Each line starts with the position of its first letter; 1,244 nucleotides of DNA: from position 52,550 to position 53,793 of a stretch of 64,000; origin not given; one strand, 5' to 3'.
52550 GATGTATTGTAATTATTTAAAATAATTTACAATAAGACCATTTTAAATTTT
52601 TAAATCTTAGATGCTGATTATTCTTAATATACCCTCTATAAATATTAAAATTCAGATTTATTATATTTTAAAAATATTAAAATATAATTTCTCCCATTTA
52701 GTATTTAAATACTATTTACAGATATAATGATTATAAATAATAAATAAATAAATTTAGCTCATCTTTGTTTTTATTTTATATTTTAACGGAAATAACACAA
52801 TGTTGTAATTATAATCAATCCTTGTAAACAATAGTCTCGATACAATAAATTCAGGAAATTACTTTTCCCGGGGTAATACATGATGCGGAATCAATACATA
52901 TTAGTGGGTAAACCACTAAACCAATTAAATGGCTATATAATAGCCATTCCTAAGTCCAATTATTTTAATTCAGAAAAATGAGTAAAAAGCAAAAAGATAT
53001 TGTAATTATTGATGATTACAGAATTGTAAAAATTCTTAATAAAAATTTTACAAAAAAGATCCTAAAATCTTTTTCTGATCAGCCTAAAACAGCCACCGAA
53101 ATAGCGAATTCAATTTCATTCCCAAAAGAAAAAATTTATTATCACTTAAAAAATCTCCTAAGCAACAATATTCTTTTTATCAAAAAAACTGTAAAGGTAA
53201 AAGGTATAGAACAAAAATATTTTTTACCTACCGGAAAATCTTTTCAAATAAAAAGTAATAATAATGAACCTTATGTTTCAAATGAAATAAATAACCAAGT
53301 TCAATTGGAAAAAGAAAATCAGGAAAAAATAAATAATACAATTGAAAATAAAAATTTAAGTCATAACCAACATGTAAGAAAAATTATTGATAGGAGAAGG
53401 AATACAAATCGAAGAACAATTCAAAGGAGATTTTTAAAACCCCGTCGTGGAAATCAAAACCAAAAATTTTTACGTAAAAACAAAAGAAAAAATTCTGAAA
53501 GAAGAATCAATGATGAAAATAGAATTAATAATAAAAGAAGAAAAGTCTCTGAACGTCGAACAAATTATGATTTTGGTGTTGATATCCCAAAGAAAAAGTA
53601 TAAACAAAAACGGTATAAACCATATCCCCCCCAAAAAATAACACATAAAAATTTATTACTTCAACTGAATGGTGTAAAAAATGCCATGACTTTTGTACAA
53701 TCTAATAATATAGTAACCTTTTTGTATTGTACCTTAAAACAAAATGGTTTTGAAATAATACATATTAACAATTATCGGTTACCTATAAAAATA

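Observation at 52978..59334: Single 2118-aa polypeptide joining wHTH, Arg repeat, PilM-like domain, ~1350-aa coiled coil and PilN-like module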

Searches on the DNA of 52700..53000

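Call 92: search_rna_families(source=window, start=52700, end=53000, threshold=evalue, max_evalue=10)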
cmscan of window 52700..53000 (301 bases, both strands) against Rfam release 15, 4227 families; matches with E-value up to 10: 1.
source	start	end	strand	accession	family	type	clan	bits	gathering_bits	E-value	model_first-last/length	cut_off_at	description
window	52735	52776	+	RF02083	OrzO-P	Gene; antitoxin;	-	16.1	60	3.6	35-76/76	no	OrzO-P RNA antitoxin family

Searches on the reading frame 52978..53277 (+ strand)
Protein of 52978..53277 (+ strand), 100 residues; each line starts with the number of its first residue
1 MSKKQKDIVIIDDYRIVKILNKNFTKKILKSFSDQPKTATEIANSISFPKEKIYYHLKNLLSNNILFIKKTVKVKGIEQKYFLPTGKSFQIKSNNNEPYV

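Call 118: search_solved_structures(query=A12, max_evalue=1, show_alignments=1)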
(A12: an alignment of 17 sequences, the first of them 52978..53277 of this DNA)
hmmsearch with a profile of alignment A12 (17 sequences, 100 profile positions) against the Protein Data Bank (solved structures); distinct sequences matched with E-value up to 1: 18.
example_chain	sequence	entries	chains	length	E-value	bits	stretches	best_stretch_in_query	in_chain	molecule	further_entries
1uly_A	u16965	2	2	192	2.2e-08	37.2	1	6-91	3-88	hypothetical protein PH1932 | hypothetical transcription regulator protein, PH1932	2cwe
1y0u_A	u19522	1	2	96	0.06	16.5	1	19-60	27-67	arsenical resistance operon repressor, putative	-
6j05_A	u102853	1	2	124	0.15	15.2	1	20-70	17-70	Transcriptional regulator ArsR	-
4kmf_A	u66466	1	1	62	0.18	15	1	22-69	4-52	Interferon-inducible and double-stranded-dependent eIF-2kinase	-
2rvc_A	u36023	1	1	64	0.19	14.9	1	22-69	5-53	Interferon-inducible and double-stranded-dependent eIF-2kinase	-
2e7w_A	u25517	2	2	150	0.2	14.8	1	24-64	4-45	150aa long hypothetical transcriptional regulator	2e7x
2efo_A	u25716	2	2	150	0.21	14.8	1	24-64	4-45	150aa long hypothetical transcriptional regulator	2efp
2efq_A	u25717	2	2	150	0.21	14.7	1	24-64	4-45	150aa long hypothetical transcriptional regulator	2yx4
2pmh_A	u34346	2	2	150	0.22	14.7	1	24-64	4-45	150aa long hypothetical transcriptional regulator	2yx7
2efn_A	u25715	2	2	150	0.27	14.4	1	24-64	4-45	150aa long hypothetical transcriptional regulator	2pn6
9q8o_A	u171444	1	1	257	0.32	14.2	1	10-38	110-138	ATP-dependent molecular chaperone HSP82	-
1usv_A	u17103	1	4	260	0.32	14.2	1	10-37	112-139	HEAT SHOCK PROTEIN HSP82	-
1usu_A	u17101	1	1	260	0.33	14.1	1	10-37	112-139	HEAT SHOCK PROTEIN HSP82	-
2cge_A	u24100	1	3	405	0.37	14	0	10-37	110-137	ATP-DEPENDENT MOLECULAR CHAPERONE HSP82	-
2ia0_A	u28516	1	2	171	0.44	13.8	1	22-66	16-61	Putative HTH-type transcriptional regulator PF0864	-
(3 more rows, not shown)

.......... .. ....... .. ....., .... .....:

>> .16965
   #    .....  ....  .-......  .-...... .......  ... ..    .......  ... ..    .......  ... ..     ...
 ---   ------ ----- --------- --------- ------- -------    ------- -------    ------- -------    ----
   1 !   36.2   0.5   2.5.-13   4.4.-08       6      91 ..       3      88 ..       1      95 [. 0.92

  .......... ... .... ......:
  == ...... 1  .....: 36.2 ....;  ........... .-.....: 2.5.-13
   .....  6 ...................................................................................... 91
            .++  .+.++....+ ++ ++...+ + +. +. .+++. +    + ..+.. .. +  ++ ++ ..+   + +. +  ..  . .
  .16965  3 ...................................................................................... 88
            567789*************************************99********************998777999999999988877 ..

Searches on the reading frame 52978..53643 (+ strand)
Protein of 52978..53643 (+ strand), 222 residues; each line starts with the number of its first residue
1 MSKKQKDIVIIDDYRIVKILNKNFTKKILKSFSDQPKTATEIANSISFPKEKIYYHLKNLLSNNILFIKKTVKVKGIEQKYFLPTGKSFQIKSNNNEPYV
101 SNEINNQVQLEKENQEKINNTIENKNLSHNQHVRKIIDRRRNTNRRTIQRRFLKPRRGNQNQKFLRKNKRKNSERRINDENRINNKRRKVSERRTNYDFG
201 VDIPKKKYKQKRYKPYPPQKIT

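Call 8: search_protein_families(library=pfam, proteins=[window:52978-53643:+], max_evalue=10)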
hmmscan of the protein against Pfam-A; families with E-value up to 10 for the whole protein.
seq(222 aa): 7 families
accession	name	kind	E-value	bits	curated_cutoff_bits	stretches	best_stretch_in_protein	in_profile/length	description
PF01022.26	HTH_5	-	3.9e-05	23.9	22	1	27-62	6-41/47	Bacterial regulatory protein, arsR family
PF12840.13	HTH_20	-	4.3e-05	23.8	27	1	28-65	9-47/51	Helix-turn-helix domain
PF21476.4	PF0610-like_N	-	0.0034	18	33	1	27-58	5-36/50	PF0610-like, N-terminal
PF01978.25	TrmB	-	0.0036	17.6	25.6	1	35-67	21-53/68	Sugar-specific transcriptional regulator TrmB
PF24270.1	HTH_Cmi2_C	-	0.06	14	27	1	21-66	73-118/125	Cmi2, C-terminal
PF21984.2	DnaD_N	-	0.083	13.5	27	1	38-81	37-81/101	DnaD N-terminal domain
PF08428.16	Rib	-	0.14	13.3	27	1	83-122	6-44/76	Rib domain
